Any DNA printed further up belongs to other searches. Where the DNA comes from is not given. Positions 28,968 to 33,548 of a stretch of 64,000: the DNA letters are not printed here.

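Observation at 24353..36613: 12.3-kb defence block bracketed by an IS3 left end and a solo IS3 right end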

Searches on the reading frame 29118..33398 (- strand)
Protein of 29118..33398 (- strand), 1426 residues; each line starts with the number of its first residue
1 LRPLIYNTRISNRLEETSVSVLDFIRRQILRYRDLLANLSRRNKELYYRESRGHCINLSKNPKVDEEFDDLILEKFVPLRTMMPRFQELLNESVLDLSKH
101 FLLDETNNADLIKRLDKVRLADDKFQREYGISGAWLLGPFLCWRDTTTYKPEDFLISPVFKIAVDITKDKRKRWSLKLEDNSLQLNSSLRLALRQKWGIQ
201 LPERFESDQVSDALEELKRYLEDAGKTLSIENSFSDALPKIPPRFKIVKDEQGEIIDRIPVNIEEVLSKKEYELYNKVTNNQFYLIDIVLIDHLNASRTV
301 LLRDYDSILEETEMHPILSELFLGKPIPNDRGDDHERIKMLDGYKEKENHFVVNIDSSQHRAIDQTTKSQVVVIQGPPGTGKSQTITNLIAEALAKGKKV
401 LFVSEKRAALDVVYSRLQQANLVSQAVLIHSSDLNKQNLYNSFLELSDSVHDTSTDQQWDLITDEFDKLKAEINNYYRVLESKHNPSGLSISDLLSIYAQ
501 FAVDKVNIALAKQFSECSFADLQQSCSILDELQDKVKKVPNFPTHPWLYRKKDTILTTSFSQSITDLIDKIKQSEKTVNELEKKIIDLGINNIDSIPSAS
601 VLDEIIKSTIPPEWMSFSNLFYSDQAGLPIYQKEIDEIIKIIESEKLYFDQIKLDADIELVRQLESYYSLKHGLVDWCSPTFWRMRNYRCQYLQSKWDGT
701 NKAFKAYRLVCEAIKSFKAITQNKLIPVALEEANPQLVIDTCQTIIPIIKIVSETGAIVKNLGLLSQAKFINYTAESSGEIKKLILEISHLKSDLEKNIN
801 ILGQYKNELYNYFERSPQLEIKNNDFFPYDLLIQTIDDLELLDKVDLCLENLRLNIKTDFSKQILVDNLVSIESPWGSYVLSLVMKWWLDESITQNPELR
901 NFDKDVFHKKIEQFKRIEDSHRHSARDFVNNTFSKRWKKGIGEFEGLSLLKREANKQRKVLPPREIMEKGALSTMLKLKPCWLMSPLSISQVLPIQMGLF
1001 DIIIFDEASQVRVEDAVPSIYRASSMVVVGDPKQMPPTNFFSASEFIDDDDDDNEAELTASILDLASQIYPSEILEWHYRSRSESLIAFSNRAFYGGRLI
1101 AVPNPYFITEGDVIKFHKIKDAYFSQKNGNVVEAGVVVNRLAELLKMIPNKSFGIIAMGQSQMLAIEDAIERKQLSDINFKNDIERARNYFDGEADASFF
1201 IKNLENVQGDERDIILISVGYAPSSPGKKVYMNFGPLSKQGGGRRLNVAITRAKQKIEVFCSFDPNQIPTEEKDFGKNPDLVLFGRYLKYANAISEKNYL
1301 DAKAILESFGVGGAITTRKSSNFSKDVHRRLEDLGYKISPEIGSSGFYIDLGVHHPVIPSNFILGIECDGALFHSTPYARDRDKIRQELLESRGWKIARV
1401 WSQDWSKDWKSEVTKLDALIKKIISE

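Call 8: search_protein_families(library=pfam, proteins=[window:29118-33398:-], max_evalue=0.01)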
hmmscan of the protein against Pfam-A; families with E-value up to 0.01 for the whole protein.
window:29118-33398:- (1426 aa): 22 families
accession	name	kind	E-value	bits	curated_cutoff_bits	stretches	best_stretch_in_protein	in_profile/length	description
PF18741.7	MTES_1575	-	2.2e-29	101.8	38.2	1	1323-1418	1-94/96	REase_MTES_1575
PF13086.12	AAA_11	-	1.4e-20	74.6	27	2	355-544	2-186/257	AAA domain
PF13087.12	AAA_12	-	3e-15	56.7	27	1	1070-1262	15-193/195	AAA domain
PF13245.12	AAA_19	-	1.1e-11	45.5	25.1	1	359-474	1-108/134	AAA domain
PF13604.12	AAA_30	-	3.7e-09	37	27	1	356-423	3-73/191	AAA domain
PF13195.11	DUF4011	-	1.2e-08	35.5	22.2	1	36-191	2-156/158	Protein of unknown function (DUF4011)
PF20720.3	nSTAND3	-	1.5e-06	28.5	27.2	1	359-413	7-61/155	Novel STAND NTPase 3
PF09848.15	SLFN-g3_helicase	-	5.4e-06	26.3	24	1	370-436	2-56/354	Schlafen group 3, DNA/RNA helicase domain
PF01443.25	Viral_helicase1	-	2.8e-05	24.5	21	0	1000-1039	60-101/228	Viral superfamily 1 RNA helicase core domain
PF04851.21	ResIII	-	3.5e-05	24.2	22.5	1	356-455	5-96/164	Type III restriction enzyme, res subunit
PF00270.35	DEAD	-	8.2e-05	22.8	26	1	358-422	3-70/167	DEAD/DEAH box helicase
PF25199.1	nSTAND_NTPase5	-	0.00011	22.5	34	1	364-427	36-100/145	Novel STAND NTPase 5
PF01637.24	ATPase_2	-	0.00013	22.3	33.2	1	366-474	17-126/225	ATPase domain predominantly from Archaea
PF01695.23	IstB_IS21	-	0.00068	19.6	24.1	1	362-407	85-130/238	IstB-like ATP binding protein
PF02562.22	PhoH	-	0.0007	19.6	27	0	357-398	7-48/205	PhoH-like protein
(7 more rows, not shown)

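Call 24: search_protein_families(library=padloc, proteins=[window:29118-33398:-], max_evalue=0.001)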
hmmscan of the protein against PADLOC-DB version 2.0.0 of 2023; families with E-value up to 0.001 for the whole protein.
window:29118-33398:- (1426 aa): 11 families
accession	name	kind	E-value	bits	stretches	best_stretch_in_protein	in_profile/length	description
PDLC05009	PDC-S37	-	4.8e-246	818.1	2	297-1424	233-1342/1550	-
PDLC02194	Hhe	-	1.5e-132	441.5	2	909-1409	1295-1769/1911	-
PDLC03920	MkoA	-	8.3e-28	95.2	2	996-1261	787-1074/1112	-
PDLC03924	MkoC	-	1.1e-23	81.4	2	974-1262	633-943/1136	-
PDLC03921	MkoA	-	9.2e-13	44.8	1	307-419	982-1094/1607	-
PDLC04140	mad8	-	2e-09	35.4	1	365-504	23-133/314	mads_8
PDLC01734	typeIV_RecD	-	5.2e-06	23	1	352-391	338-376/763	RecD_0_IVD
PDLC01252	Cas3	-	4e-05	21.2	1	372-596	2-189/324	CAS-I; effector_G3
PDLC01148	RecD_like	-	7.5e-05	19.2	0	339-392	298-351/719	RecD/Tra ATPase fused to N-terminal HHH domain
PDLC04173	GajB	-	0.00021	18.4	1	367-465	7-105/471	-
PDLC05065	PDC-S68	-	0.00096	15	0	357-403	608-654/1221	-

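Call 25: search_protein_families(library=ncbifam, proteins=[window:29118-33398:-], max_evalue=0.001)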
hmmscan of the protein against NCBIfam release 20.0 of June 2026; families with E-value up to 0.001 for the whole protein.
window:29118-33398:- (1426 aa): 8 families
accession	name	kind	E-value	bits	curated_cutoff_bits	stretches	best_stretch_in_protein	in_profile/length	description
NF058533.1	antiphage_ProA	equivalog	1.7e-230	768.4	1500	3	882-1424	1185-1707/1903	anti-phage protein ProA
NF042953.1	Hhe_antiphage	equivalog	8.4e-183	610.3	2000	2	941-1416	1224-1676/1797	DUF4011 domain-containing anti-phage protein Hhe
TIGR00376.1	TIGR00376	hypoth_equivalog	4e-31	108.2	348.9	2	308-478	123-279/639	IGHMBP2 family helicase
NF040671.1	PLuB_AAA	exception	2.2e-21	75.1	999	2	1000-1262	963-1231/1256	PLuB system helicase-like protein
TIGR01448.2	helicase_RecD2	equivalog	1.4e-07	30.1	500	1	336-401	298-363/713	SF1B family DNA helicase RecD2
TIGR01447.1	recD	equivalog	6.9e-07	28.2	310.15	0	348-394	141-188/597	exodeoxyribonuclease V subunit alpha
NF006306.0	PRK08506.1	equivalog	9.7e-05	21.2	596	1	337-498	157-314/472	replicative DNA helicase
NF038214.1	IS21_help_AAA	equivalog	0.00069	19.4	200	0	359-407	80-128/232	IS21-like element helper ATPase IstB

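Call 31: find_related_loci(query=window:29118-33398:-, collection=genome_contigs, flank=10000)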
Query window:29118-33398:- (1426 aa) in genome_contigs; peptide patterns used: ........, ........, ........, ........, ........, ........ (x = any residue, [..] = any of these).
598 stretches matched a pattern, but none encodes a relative of the query by tblastn (E <= 1e-3).

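Call 32: find_homologous_proteins(query=window:29118-33398:-, region=1-1426)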
Query window:29118-33398:-, residues 1-1426 (1426 aa): 5309 proteins with E <= 0.001 among 8000 candidates; the best 120 are listed.
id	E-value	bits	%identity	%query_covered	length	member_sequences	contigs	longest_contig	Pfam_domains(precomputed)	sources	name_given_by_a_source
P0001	0.0e+0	3172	100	99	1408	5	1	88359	PF13195.12,PF13087.13,PF13086.13,PF13604.13,PF13245.13,PF18741.8,PF09848.16,PF20720.4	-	-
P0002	0.0e+0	2427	76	99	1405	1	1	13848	PF13087.13,PF13086.13,PF00270.36,PF13604.13,PF13245.13,PF18741.8,PF04851.22,PF20720.4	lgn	-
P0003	0.0e+0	2368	73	99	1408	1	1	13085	PF13195.12,PF13087.13,PF13086.13,PF13604.13,PF13245.13,PF18741.8,PF09848.16,PF20720.4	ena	-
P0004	0.0e+0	2311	71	99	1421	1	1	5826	PF13195.12,PF13087.13,PF13086.13,PF13604.13,PF13245.13,PF18741.8,PF04851.22,PF20720.4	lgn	-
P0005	0.0e+0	2272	70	99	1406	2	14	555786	PF13195.12,PF13087.13,PF13086.13,PF13604.13,PF13245.13,PF18741.8,PF04851.22,PF20720.4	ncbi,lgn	ncbi:AAA domain-containing protein [Legionella pneumophila serogroup 1]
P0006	0.0e+0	2233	68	99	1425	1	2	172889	PF13195.12,PF13087.13,PF13086.13,PF13604.13,PF13245.13,PF18741.8,PF09848.16,PF04851.22,PF20720.4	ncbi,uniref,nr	ncbi:hypothetical protein DGG96_19940 [Legionella qingyii]|uniref:DUF2075 domain-containing protein 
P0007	0.0e+0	2213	69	99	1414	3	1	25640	PF13195.12,PF13087.13,PF13086.13,PF13604.13,PF13245.13,PF18741.8,PF20720.4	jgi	-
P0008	0.0e+0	2184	68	99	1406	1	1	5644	PF13195.12,PF13087.13,PF13086.13,PF01443.25,PF13604.13,PF13245.13,PF18741.8,PF20720.4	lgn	-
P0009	0.0e+0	2029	69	89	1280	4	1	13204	PF13087.13,PF13086.13,PF01443.25,PF13604.13,PF13245.13,PF18741.8,PF09848.16,PF20720.4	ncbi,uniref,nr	ncbi:AAA domain-containing protein [Legionella sainthelensi]|uniref:AAA domain-containing protein n=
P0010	0.0e+0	1971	63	99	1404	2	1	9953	PF13195.12,PF04480.19,PF13087.13,PF13086.13,PF01443.25,PF13604.13,PF13245.13,PF18741.8,PF04851.22,PF20720.4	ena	-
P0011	0.0e+0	1919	60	99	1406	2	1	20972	PF13195.12,PF13087.13,PF13086.13,PF13604.13,PF13245.13,PF18741.8,PF09848.16,PF20720.4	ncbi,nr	ncbi:MAG: AAA domain-containing protein [Gammaproteobacteria bacterium]|nr:AAA domain-containing pro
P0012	0.0e+0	1864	59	99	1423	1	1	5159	PF13195.12,PF13087.13,PF13086.13,PF01443.25,PF13604.13,PF13245.13,PF18741.8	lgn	-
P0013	0.0e+0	1670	54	99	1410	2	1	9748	PF13087.13,PF13086.13,PF13604.13,PF13245.13,PF18741.8,PF04851.22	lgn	-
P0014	0.0e+0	1642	53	99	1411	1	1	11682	PF13195.12,PF13087.13,PF13086.13,PF01443.25,PF13604.13,PF13245.13,PF18741.8,PF20720.4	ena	-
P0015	0.0e+0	1514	50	99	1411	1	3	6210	PF13195.12,PF13087.13,PF13086.13,PF13604.13,PF13245.13,PF18741.8,PF20720.4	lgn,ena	-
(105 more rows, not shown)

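Call 33: find_encoding_contigs(protein=P0005, flank=10000, max_places=3)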
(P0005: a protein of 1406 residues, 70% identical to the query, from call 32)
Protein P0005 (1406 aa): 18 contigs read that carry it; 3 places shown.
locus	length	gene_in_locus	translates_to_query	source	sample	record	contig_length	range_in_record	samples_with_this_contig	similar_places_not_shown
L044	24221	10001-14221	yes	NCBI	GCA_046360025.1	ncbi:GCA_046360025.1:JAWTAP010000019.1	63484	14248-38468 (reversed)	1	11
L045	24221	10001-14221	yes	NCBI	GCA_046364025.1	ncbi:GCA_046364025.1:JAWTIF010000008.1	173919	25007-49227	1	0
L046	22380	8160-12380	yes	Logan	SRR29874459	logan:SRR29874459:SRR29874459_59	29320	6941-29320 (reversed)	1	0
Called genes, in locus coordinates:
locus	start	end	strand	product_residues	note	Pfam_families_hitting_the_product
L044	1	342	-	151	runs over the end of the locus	PF04945:YHS (weak)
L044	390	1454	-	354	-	-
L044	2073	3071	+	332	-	-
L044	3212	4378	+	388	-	-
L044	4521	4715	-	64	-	-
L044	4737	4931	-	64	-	-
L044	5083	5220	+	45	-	-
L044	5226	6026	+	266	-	PF00590:TP_methylase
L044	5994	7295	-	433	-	-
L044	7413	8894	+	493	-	PF07690:MFS_1, PF00854:PTR2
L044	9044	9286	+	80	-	-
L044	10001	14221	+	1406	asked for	PF13195:DUF4011 (weak), PF13086:AAA_11, PF13245:AAA_19 (weak), PF13604:AAA_30 (weak), PF20720:nSTAND3 (weak), PF13086:AAA_11 (weak), PF13087:AAA_12, PF18741:MTES_1575, +1 more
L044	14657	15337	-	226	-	PF12844:HTH_19 (weak), PF13560:HTH_31 (weak), PF01381:HTH_3, PF00717:Peptidase_S24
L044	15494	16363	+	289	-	-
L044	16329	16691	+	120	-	-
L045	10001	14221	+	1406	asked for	PF13195:DUF4011 (weak), PF13086:AAA_11, PF13245:AAA_19 (weak), PF13604:AAA_30 (weak), PF20720:nSTAND3 (weak), PF13086:AAA_11 (weak), PF13087:AAA_12, PF18741:MTES_1575, +1 more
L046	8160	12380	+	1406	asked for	PF13195:DUF4011 (weak), PF13086:AAA_11, PF13245:AAA_19 (weak), PF13604:AAA_30 (weak), PF20720:nSTAND3 (weak), PF13086:AAA_11 (weak), PF13087:AAA_12, PF18741:MTES_1575, +1 more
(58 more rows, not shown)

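Call 34: find_encoding_contigs(protein=P0002, flank=10000, max_places=2)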
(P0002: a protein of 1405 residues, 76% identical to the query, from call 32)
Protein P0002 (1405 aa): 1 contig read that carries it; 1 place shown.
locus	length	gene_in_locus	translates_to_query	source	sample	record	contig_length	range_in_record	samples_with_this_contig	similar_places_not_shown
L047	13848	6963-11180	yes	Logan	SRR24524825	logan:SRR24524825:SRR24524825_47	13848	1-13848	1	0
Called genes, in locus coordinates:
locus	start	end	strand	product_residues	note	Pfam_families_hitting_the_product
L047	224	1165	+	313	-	PF03331:LpxC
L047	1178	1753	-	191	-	PF21176:RecR_HhH, PF13662:Toprim_4, PF01751:Toprim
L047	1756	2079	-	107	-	PF02575:YbaB_DNA_bd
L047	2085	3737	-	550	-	PF05496:RuvB_N (weak), PF13177:DNA_pol3_delta2, PF13401:AAA_22 (weak), PF00004:AAA, PF07728:AAA_5 (weak), PF22608:DNAX_ATPase_lid, PF12169:DNA_pol3_gamma3, PF12170:DNA_pol3_tau_5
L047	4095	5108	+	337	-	PF02518:HATPase_c (weak), PF14213:DUF4325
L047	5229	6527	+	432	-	-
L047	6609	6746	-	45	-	-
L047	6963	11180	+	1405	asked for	PF00270:DEAD (faint), PF04851:ResIII (faint), PF13086:AAA_11, PF13245:AAA_19 (weak), PF13604:AAA_30 (weak), PF20720:nSTAND3 (weak), PF13087:AAA_12, PF18741:MTES_1575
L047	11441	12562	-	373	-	PF25064:ARM_TT21_5th (weak), PF13431:TPR_17 (weak), PF00515:TPR_1 (weak), PF13424:TPR_12 (weak), PF13432:TPR_16 (weak), PF00515:TPR_1 (weak), PF07719:TPR_2, PF13414:TPR_11 (weak), +12 more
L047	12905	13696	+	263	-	PF00196:GerE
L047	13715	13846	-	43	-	?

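Call 35: find_encoding_contigs(protein=P0006, flank=10000, max_places=2)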
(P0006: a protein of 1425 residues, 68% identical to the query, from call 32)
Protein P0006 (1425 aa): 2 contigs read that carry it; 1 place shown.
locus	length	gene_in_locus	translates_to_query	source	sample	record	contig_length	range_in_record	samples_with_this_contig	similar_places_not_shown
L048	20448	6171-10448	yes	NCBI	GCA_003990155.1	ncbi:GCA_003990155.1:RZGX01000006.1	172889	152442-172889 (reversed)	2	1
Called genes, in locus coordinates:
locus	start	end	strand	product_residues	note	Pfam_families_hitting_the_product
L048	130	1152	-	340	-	PF00589:Phage_integrase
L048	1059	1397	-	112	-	PF12728:HTH_17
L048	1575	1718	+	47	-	-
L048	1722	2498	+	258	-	PF00590:TP_methylase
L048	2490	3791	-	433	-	-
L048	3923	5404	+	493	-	PF07690:MFS_1, PF00854:PTR2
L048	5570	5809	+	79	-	-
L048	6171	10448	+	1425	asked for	PF13195:DUF4011, PF13086:AAA_11, PF13245:AAA_19 (weak), PF13604:AAA_30 (weak), PF20720:nSTAND3 (weak), PF13086:AAA_11 (weak), PF13087:AAA_12, PF18741:MTES_1575, +2 more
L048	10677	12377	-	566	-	-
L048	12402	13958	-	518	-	PF01471:PG_binding_1, PF12946:EGF_MSP1_1 (faint), PF02822:Antistasin (faint), PF26649:Ajm-1 (faint)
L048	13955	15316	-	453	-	PF00004:AAA, PF13401:AAA_22 (faint)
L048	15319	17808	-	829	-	PF00012:HSP70, PF06723:MreB_Mbl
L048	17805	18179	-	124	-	-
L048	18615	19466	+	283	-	-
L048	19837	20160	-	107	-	-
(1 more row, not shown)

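Call 61: find_encoding_contigs(protein=P0003, flank=10000, max_places=2)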
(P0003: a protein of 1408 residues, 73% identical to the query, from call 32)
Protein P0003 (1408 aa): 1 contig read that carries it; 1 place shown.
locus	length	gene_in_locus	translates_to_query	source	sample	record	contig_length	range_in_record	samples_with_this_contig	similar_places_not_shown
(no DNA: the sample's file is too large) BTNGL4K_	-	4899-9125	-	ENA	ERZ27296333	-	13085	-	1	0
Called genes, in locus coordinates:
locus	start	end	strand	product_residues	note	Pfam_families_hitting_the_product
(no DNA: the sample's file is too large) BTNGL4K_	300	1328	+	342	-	-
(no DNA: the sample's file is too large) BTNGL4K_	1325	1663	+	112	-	-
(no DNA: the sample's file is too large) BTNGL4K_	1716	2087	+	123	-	PF13007:LZ_Tnp_IS66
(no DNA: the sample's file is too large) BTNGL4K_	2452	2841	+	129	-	-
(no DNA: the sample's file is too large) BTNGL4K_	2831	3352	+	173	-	-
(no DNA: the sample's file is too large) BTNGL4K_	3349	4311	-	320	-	PF08843:AbiEii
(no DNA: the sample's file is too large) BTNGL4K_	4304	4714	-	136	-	-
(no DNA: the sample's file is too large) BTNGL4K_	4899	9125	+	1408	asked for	PF13195:DUF4011, PF13086:AAA_11, PF13245:AAA_19 (weak), PF13604:AAA_30 (weak), PF20720:nSTAND3 (weak), PF13086:AAA_11 (weak), PF13087:AAA_12, PF18741:MTES_1575, +1 more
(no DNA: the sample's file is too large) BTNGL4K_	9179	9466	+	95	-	PF13031:DUF3892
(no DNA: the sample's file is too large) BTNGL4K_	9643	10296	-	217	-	-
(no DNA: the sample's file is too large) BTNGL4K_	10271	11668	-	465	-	PF00772:DnaB, PF03796:DnaB_C, PF06745:ATPase (weak), PF13481:AAA_25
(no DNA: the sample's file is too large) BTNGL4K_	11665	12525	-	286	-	-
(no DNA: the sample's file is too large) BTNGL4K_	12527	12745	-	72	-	-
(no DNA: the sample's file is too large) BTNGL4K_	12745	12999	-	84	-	PF05930:Phage_AlpA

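Call 62: find_encoding_contigs(protein=P0007, flank=10000, max_places=2)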
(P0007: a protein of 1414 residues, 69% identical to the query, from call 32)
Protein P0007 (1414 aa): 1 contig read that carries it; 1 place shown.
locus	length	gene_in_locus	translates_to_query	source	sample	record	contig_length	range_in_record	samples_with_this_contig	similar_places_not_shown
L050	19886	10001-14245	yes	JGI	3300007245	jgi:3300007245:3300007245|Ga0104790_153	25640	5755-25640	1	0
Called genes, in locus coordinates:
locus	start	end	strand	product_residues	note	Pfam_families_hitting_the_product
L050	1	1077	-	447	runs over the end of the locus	PF02321:OEP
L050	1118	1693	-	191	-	PF01545:Cation_efflux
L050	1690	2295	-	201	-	PF00239:Resolvase, PF02796:HTH_7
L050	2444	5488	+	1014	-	PF13700:DUF4158, PF01526:DDE_Tnp_Tn3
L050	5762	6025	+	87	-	-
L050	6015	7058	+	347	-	PF28175:T4SS_LegC2C7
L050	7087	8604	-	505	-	PF05265:DUF723 (faint), PF21817:CapR (faint), PF14311:DUF4379 (weak)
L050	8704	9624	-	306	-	-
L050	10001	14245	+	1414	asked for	PF13195:DUF4011 (weak), PF13086:AAA_11, PF13245:AAA_19 (weak), PF13604:AAA_30 (weak), PF20720:nSTAND3 (faint), PF13086:AAA_11 (weak), PF13087:AAA_12, PF18741:MTES_1575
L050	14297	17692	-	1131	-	PF13482:RNase_H_2, PF13245:AAA_19, PF13604:AAA_30, PF01443:Viral_helicase1 (faint), PF13086:AAA_11, PF13087:AAA_12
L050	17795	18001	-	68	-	PF00313:CSD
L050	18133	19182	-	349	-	PF16263:DUF4917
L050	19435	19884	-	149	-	?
